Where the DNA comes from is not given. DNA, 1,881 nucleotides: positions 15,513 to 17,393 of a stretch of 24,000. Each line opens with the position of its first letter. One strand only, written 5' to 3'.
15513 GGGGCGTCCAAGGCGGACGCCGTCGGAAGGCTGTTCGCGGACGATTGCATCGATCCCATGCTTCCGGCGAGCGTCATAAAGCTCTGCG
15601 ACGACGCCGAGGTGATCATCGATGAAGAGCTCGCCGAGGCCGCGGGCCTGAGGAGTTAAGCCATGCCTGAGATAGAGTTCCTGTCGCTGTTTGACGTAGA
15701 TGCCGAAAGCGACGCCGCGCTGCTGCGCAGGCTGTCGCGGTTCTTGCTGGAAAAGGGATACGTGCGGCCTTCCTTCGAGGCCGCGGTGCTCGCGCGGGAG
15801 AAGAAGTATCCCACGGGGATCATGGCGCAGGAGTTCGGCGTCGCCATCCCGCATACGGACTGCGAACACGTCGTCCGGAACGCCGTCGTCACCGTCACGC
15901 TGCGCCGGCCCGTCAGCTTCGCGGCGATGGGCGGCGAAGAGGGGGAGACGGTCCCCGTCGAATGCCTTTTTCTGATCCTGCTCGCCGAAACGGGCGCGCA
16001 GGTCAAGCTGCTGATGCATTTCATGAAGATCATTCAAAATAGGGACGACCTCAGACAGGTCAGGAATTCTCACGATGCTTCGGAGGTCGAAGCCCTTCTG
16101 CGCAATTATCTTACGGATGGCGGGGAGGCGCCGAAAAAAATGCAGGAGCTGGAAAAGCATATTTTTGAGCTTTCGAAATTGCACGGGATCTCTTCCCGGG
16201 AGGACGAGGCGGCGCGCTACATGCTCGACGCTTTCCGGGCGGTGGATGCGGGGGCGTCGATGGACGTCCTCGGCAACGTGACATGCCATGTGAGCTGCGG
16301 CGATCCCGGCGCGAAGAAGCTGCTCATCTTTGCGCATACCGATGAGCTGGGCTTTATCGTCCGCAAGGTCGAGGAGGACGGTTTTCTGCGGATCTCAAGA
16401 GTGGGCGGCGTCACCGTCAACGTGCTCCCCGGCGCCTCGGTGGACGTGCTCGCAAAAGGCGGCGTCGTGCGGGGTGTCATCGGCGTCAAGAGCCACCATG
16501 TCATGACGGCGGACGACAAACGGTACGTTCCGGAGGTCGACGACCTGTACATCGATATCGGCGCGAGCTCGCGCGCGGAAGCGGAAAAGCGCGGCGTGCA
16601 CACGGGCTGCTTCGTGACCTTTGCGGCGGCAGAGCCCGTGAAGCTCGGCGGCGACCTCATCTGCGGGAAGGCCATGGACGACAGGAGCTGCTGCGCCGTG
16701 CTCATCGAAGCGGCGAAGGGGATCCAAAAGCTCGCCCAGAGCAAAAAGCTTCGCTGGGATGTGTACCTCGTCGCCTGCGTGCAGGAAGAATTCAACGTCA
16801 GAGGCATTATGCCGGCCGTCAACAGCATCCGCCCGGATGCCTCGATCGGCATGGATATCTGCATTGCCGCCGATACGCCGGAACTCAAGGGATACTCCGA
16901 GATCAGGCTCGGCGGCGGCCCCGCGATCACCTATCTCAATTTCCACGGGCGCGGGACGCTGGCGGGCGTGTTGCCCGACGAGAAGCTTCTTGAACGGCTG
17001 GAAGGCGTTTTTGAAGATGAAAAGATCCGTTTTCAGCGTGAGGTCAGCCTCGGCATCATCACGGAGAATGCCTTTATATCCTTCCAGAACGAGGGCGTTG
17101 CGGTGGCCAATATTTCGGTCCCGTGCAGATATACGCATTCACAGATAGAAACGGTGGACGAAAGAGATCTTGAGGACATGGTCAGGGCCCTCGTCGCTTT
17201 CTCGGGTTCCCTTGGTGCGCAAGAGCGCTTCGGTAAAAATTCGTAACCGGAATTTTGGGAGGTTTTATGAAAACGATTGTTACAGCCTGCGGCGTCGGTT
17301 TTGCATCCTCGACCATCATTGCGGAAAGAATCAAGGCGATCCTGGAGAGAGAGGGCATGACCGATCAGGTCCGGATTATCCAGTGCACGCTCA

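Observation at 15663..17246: Physical fusion of a PTS EIIA domain to an apparently active M42 metallopeptidase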

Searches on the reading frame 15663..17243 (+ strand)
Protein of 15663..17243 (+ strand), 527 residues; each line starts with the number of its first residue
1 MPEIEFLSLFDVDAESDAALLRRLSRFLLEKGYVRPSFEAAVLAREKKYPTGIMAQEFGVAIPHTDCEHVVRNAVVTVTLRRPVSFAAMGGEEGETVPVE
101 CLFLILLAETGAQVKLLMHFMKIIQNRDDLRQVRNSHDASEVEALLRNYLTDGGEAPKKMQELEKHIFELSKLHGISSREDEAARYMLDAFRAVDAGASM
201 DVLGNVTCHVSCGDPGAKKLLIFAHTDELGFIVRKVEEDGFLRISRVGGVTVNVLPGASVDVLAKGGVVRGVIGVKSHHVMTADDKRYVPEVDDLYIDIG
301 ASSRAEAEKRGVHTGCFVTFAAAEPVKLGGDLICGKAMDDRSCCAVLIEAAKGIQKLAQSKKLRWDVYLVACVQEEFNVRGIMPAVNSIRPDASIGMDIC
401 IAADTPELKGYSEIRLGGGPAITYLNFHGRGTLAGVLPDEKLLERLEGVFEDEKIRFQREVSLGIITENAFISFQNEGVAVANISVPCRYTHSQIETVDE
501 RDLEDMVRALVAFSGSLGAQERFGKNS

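Call 3: search_protein_families(library=pfam, proteins=[window:15663-17243:+], max_evalue=0.01)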
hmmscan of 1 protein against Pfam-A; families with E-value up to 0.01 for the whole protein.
window:15663-17243:+ (527 aa): 2 families
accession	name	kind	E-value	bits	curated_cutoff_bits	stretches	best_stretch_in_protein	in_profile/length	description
PF05343.19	Peptidase_M42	-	2.1e-74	250.6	23.2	1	204-507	1-290/292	M42 glutamyl aminopeptidase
PF00359.27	PTS_EIIA_2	-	6.6e-27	94.7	27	1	10-148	10-143/144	Phosphoenolpyruvate-dependent sugar phosphotransferase system, EIIA 2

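Call 4: search_protein_families(library=ncbifam, proteins=[window:15663-17243:+], max_evalue=0.01)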
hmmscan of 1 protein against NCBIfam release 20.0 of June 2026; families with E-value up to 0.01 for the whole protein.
window:15663-17243:+ (527 aa): 13 families
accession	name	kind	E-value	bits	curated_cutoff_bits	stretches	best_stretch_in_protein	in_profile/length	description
NF040822.1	lys_aminopep_Arch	equivalog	2.9e-46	158.1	700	1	187-508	28-329/345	lysyl aminopeptidase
NF007421.0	PRK09961.1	equivalog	3.6e-41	141.2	412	1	169-517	8-333/345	aminopeptidase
NF007367.0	PRK09864.1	equivalog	1.9e-36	125.6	569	1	174-519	13-343/356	aminopeptidase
TIGR03107.1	glu_aminopep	equivalog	6.7e-30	104.2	469.7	1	166-504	3-328/350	glutamyl aminopeptidase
NF007236.0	PRK09665.1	equivalog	6.3e-17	61.7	139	1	17-149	15-144/150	PTS galactitol transporter subunit IIA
TIGR03106.1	trio_M42_hydro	equivalog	5.2e-15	55.2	397.75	1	219-383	60-224/343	osmoprotectant NAGGN system M42 family peptidase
TIGR00848.1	fruA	subfamily_domain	3.1e-10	40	103.5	1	11-126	10-122/129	fructose PTS transporter subunit IIA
NF007389.0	PRK09913.1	equivalog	5.6e-07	29.6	151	1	11-149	12-145/148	PTS fructose transporter subunit IIA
NF007293.0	PRK09765.1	equivalog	2.3e-06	26.4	763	1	21-164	26-164/639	PTS 2-O-a-mannosyl-D-glycerate transporter subunit IIABC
NF008145.0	PRK10896.1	equivalog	7.1e-06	25.8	221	1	41-132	53-135/161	PTS IIA-like nitrogen regulatory protein PtsN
TIGR01419.1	nitro_reg_IIA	equivalog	0.00025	20.9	138.7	1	38-147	44-144/145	PTS IIA-like nitrogen regulatory protein PtsN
NF003367.0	PRK04443.1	equivalog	0.0011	18.4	363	0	160-229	6-72/349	[LysW]-lysine hydrolase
NF011663.0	PRK15083.1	subfamily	0.0051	14.9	589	1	14-147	508-635/639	PTS mannitol transporter subunit IICBA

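Call 9: find_homologous_proteins(query=window:15663-17243:+, max_evalue=1e-10)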
Query window:15663-17243:+ (527 aa): 824 proteins with E <= 1e-10 among 8000 candidates; the best 120 are listed.
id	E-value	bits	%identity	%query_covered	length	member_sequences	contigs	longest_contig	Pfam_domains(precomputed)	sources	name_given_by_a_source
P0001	0.0e+0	1174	100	100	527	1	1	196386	PF05343.20,PF00359.28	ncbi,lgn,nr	ncbi:MAG: PTS sugar transporter subunit IIA [Oscillospiraceae bacterium]|nr:PTS sugar transporter su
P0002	1.9e-172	593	72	70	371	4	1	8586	PF05343.20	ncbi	ncbi:MAG: M42 family peptidase [Oscillospiraceae bacterium]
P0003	1.1e-150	521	61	70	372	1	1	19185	PF05343.20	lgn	-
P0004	1.0e-149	518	62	70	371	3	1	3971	PF01546.34,PF05343.20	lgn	-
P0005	7.9e-143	495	60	69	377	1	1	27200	PF05343.20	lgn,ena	-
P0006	4.6e-137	476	57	70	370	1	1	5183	PF05343.20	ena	-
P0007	4.4e-132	460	67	55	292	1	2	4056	PF05343.20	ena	-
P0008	5.1e-130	453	59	68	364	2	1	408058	PF05343.20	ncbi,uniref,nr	ncbi:M42 family metallopeptidase [Feifania hominis]|uniref:M42 family peptidase n=1 Tax=Feifania hom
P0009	1.5e-127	445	55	70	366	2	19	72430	PF01546.34,PF05343.20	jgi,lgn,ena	jgi:putative aminopeptidase FrvX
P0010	5.3e-126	439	55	70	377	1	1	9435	PF05343.20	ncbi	-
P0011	1.4e-123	431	54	69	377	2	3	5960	PF05343.20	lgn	-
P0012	2.0e-122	428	52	70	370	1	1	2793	PF05343.20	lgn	-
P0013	3.2e-120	420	52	69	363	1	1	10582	PF05343.20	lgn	-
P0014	3.9e-120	420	54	69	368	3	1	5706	PF05343.20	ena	-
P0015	4.1e-119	417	51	70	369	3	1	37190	PF01546.34,PF05343.20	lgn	-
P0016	2.0e-118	414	52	70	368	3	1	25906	PF05343.20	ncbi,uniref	ncbi:M42 family metallopeptidase [Viridibacillus arvi]|uniref:M42 family metallopeptidase n=1 Tax=Vi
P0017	3.1e-118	414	51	69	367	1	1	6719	PF05343.20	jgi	jgi:putative aminopeptidase FrvX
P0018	8.5e-118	412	52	70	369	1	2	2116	PF01546.34,PF05343.20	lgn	-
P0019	1.2e-117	412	52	69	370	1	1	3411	PF01546.34,PF05343.20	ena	-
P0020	1.4e-117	412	52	69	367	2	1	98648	PF05343.20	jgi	jgi:putative aminopeptidase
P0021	4.4e-117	410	52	69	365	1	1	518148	PF01546.34,PF05343.20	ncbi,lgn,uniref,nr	ncbi:Putative aminopeptidase FrvX [Seinonella peptonophila]|uniref:Putative aminopeptidase FrvX n=1 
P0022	7.0e-116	406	50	69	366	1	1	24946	PF05343.20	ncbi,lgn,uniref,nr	ncbi:M42 family peptidase [Caldibacillus thermoamylovorans]|uniref:M42 family metallopeptidase n=1 T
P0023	9.1e-116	406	53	69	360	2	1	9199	PF01546.34,PF05343.20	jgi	jgi:putative aminopeptidase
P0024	9.5e-116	406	49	70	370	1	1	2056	PF05343.20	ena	-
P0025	1.0e-115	406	52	69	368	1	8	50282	PF05343.20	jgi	jgi:putative aminopeptidase FrvX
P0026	2.9e-115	404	50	70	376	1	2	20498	PF01546.34,PF05343.20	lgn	-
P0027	4.6e-115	403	54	70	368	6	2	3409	PF05343.20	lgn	-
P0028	1.1e-114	402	50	70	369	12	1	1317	PF05343.20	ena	-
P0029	1.5e-114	402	51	69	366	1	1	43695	PF04389.23,PF05343.20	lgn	-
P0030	3.3e-114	401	50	69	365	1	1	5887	PF05343.20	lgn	-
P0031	8.0e-114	399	50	69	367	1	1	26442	PF05343.20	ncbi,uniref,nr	ncbi:M42 family metallopeptidase [Neobacillus muris]|uniref:M42 family metallopeptidase n=1 Tax=Neob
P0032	1.3e-113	399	51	70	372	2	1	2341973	PF05343.20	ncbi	ncbi:M42 family metallopeptidase [Ferdinandcohnia sp. Marseille-Q9671]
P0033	1.5e-113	398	51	69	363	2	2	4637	PF01546.34,PF05343.20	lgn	-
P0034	1.7e-113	398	51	70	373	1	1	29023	PF01546.34,PF05343.20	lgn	-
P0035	4.7e-113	397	54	69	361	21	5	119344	PF04389.23,PF05343.20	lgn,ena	-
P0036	5.1e-112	393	48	69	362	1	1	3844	PF01546.34,PF05343.20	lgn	-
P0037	7.7e-112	393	49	70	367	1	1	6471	PF05343.20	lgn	-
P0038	1.1e-111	392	48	70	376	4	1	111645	PF05343.20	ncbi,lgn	-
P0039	2.1e-111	391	48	70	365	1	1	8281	PF05343.20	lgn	-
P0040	2.6e-111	391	48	70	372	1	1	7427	PF05343.20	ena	-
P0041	3.0e-111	391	52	65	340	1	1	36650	PF05343.20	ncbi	ncbi:MAG: M42 family metallopeptidase, partial [Lachnospiraceae bacterium]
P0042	5.1e-111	390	52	69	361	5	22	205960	PF04389.23,PF05343.20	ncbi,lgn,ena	-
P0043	1.7e-110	388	48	69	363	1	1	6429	PF01546.34,PF05343.20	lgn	-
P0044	3.1e-110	387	50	69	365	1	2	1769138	PF05343.20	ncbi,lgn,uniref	ncbi:M42 family metallopeptidase [Salibacterium aidingense]|uniref:M42 family metallopeptidase n=1 T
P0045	9.3e-110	386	47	69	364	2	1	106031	PF05343.20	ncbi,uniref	ncbi:M42 family metallopeptidase [Camelliibacillus cellulosilyticus]|uniref:M42 family metallopeptid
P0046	1.1e-109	386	50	69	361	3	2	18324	PF04389.23,PF05343.20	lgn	-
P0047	1.7e-109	385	50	70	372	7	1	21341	PF05343.20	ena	-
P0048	1.8e-109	385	51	69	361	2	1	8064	PF04389.23,PF05343.20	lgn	-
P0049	3.8e-109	384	50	68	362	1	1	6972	PF01546.34,PF05343.20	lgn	-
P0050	8.8e-109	383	48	70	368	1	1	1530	PF05343.20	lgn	-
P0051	9.3e-109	383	48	69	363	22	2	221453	PF01546.34,PF05343.20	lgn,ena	-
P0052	9.9e-109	382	51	68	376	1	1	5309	PF05343.20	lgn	-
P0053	5.6e-108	380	49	68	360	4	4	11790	PF04389.23,PF05343.20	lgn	-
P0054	1.2e-107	379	50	69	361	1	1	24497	PF05343.20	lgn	-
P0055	7.2e-107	376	47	69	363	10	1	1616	PF01546.34,PF05343.20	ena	-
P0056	1.2e-106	376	48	68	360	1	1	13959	PF01546.34,PF05343.20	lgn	-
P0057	2.3e-106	375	46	70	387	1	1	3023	PF05343.20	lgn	-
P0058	7.8e-106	373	47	69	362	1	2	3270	PF01546.34,PF05343.20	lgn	-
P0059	9.5e-106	373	49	69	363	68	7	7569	PF01546.34,PF05343.20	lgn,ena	-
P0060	3.8e-105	371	50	69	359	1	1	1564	PF05343.20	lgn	-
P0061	4.7e-105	370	46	70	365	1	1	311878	PF05343.20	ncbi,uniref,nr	ncbi:putative aminopeptidase SgcX [Pullulanibacillus camelliae]|uniref:Putative aminopeptidase SgcX 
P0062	1.5e-104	369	48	69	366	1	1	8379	PF05343.20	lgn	-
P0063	2.8e-104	368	49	69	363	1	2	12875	PF05343.20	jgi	-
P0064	4.1e-104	367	54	59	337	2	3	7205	PF05343.20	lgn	-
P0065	2.7e-103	365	48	69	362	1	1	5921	PF05343.20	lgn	-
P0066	3.6e-103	364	46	69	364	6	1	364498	PF04389.23,PF05343.20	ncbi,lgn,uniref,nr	ncbi:M42 family metallopeptidase [Oceanobacillus neutriphilus]|uniref:Aminopeptidase SgcX n=1 Tax=Oc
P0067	5.0e-103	364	46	69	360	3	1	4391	PF01546.34,PF05343.20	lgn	-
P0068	7.5e-103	363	47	69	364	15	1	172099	PF04389.23,PF05343.20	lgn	-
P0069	1.4e-101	359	46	69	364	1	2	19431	PF01546.34,PF05343.20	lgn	-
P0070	1.5e-99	352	47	69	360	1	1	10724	PF05343.20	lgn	-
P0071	1.5e-99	352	44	69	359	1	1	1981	PF04389.23,PF05343.20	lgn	-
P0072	5.1e-99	350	48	65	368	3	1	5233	PF05343.20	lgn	-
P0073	9.6e-99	350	46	69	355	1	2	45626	PF04389.23,PF05343.20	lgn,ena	-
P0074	6.1e-98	347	45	69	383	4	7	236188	PF05343.20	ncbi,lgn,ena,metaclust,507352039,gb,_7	metaclust:\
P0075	6.9e-98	347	44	69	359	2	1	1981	PF04389.23,PF05343.20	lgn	-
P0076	3.6e-97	344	45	69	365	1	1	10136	PF05343.20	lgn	-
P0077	1.9e-96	342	45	67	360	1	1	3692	PF05343.20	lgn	-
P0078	3.0e-96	341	47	70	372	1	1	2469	PF05343.20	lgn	-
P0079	6.0e-96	340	45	68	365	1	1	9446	PF05343.20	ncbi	-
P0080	6.1e-96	340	47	70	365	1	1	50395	PF05343.20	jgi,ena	-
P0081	1.6e-95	339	45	69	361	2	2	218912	PF04389.23,PF05343.20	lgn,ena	-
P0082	2.1e-95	339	46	67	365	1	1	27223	PF05343.20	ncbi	-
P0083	1.0e-94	336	45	69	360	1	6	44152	PF05343.20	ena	-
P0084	1.1e-94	336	45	69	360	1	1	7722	PF05343.20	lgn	-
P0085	4.9e-94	334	45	66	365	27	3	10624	PF05343.20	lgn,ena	-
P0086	4.0e-93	331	47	67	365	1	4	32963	PF01546.34,PF05343.20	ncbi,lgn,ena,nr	ncbi:MAG: hypothetical protein FD133_356 [Erysipelotrichaceae bacterium]|nr:MAG: hypothetical protei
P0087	4.7e-93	331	44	67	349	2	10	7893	PF05343.20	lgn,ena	-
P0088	9.5e-93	330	44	70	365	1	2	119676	PF05343.20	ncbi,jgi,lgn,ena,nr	ncbi:MAG: M42 family peptidase [Oscillospiraceae bacterium]|nr:M42 family peptidase [Oscillospiracea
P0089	2.9e-92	328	46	67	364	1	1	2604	PF05343.20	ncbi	-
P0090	8.7e-92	327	43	70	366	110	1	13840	PF01546.34,PF05343.20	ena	-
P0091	8.8e-92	327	44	70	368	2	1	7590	PF05343.20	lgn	-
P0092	9.0e-92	327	43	69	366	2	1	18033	PF05343.20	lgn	-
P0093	9.3e-92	326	45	68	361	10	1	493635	PF04389.23,PF05343.20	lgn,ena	-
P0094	2.4e-91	325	45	64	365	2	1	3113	PF05343.20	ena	-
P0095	7.1e-91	324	45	69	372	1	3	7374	PF05343.20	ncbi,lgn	-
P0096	7.5e-91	323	42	69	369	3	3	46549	PF05343.20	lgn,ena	-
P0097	8.2e-91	323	43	70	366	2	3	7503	PF05343.20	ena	-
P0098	8.8e-91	323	45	70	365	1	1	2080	PF05343.20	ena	-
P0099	1.4e-90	323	44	70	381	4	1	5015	PF05343.20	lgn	-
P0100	7.3e-90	320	46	67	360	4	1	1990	PF01546.34,PF05343.20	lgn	-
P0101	1.2e-89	320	42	69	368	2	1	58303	PF05343.20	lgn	-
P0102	1.9e-89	319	43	69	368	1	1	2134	PF05343.20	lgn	-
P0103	3.1e-89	318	44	70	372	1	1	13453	PF01546.34,PF05343.20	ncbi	ncbi:MAG: M42 family metallopeptidase [Brevinema sp.]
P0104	1.3e-88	316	45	65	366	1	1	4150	PF05343.20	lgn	-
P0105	1.7e-88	316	42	69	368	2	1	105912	PF05343.20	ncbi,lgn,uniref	ncbi:M42 family metallopeptidase [Brassicibacter mesophilus]|uniref:M42 family metallopeptidase n=1 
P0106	1.7e-88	316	44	68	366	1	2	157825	PF05343.20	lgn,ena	-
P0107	3.6e-88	315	41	69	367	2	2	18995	PF05343.20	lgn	-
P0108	4.4e-88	314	44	68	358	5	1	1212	PF05343.20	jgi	-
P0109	1.4e-87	313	46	67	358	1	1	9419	PF01546.34,PF05343.20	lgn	-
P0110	2.5e-86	309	43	69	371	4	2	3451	PF05343.20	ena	-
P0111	3.2e-86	308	42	68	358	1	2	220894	PF04389.23,PF05343.20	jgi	jgi:putative aminopeptidase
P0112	4.4e-86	308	42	69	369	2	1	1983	PF05343.20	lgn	-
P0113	5.0e-86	308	40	69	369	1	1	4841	PF05343.20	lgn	-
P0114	1.4e-85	306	42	67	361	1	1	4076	PF01546.34,PF04389.23,PF05343.20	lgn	-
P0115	1.6e-85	306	41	69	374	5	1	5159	PF05343.20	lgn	-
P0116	1.9e-85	306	42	69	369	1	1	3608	PF05343.20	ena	-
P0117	1.9e-85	306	42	69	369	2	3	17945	PF05343.20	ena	-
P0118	2.8e-85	305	42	69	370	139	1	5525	PF05343.20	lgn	-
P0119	4.7e-85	304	42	69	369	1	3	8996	PF05343.20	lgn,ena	-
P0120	4.8e-85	304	42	69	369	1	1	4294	PF05343.20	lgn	-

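Call 11: find_encoding_contigs(protein=P0002, flank=6000, max_places=3)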
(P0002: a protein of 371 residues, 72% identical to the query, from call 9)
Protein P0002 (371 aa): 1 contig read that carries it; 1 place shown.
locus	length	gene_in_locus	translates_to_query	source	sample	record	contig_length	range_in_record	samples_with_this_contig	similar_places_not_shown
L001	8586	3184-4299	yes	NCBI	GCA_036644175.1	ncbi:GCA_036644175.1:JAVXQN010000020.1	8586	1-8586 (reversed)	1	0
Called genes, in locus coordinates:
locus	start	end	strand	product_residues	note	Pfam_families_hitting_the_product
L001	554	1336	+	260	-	PF08220:HTH_DeoR, PF08279:HTH_11 (weak), PF12802:MarR_2 (weak), PF22168:DIP2311-like_C (weak), PF00455:DeoRC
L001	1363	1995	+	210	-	PF13580:SIS_2 (faint), PF01380:SIS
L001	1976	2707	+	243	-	PF01182:Glucosamine_iso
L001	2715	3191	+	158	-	PF00359:PTS_EIIA_2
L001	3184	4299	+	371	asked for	PF05343:Peptidase_M42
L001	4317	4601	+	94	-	PF02302:PTS_IIB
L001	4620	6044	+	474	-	PF03611:EIIC-GAT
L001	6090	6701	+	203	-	PF00834:Ribul_P_3_epim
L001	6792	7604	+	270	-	PF03437:BtpA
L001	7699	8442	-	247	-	PF00106:adh_short, PF08659:KR (weak), PF13561:adh_short_C2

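Call 12: find_encoding_contigs(protein=P0003, flank=6000, max_places=3)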
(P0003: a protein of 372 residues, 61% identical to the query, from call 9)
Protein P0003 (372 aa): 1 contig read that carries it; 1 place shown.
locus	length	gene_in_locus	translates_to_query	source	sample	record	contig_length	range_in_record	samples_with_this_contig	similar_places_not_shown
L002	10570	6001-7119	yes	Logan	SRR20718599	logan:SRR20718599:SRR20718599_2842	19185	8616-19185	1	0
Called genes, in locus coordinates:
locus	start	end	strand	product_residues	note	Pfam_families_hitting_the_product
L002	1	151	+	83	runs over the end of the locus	-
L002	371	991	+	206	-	PF07751:Abi_2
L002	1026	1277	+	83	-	-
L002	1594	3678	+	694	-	PF05043:Mga (faint), PF08279:HTH_11 (faint), PF00874:PRD, PF00359:PTS_EIIA_2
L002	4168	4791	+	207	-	PF13580:SIS_2 (faint), PF01380:SIS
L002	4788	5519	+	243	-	PF01182:Glucosamine_iso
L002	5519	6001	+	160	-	PF00359:PTS_EIIA_2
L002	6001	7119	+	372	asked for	PF05343:Peptidase_M42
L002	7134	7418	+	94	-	PF02302:PTS_IIB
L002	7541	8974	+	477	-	PF03611:EIIC-GAT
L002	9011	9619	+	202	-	PF00834:Ribul_P_3_epim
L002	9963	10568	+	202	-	?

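Call 16: find_encoding_contigs(protein=P0001, flank=3000, max_places=6)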
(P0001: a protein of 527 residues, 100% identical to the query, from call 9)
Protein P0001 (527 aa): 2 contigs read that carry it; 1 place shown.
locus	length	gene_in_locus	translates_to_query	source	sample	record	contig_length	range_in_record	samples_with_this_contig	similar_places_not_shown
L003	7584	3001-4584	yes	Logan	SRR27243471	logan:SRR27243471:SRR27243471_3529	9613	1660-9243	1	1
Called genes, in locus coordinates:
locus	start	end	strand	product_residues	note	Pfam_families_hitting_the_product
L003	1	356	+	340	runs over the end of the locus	PF00294:PfkB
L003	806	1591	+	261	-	PF01047:MarR (weak), PF08220:HTH_DeoR, PF08279:HTH_11 (weak), PF13412:HTH_24 (faint), PF22168:DIP2311-like_C (weak), PF00455:DeoRC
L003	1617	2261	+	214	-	PF01380:SIS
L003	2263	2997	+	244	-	PF01182:Glucosamine_iso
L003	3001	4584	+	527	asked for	PF00359:PTS_EIIA_2, PF05343:Peptidase_M42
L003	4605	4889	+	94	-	PF02302:PTS_IIB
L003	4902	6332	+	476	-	PF03611:EIIC-GAT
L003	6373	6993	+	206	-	PF00834:Ribul_P_3_epim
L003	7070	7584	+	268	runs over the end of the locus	PF03437:BtpA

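Call 17: list_cluster_members(proteins=[P0001])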
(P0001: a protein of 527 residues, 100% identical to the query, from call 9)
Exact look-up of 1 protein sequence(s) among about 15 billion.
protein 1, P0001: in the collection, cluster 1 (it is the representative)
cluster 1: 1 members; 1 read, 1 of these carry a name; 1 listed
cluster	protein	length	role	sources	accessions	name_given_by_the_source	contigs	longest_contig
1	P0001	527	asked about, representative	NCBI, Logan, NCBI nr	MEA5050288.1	MAG: PTS sugar transporter subunit IIA [Oscillospiraceae bacterium] | PTS sugar transporter subunit IIA [Oscillospiraceae bacterium]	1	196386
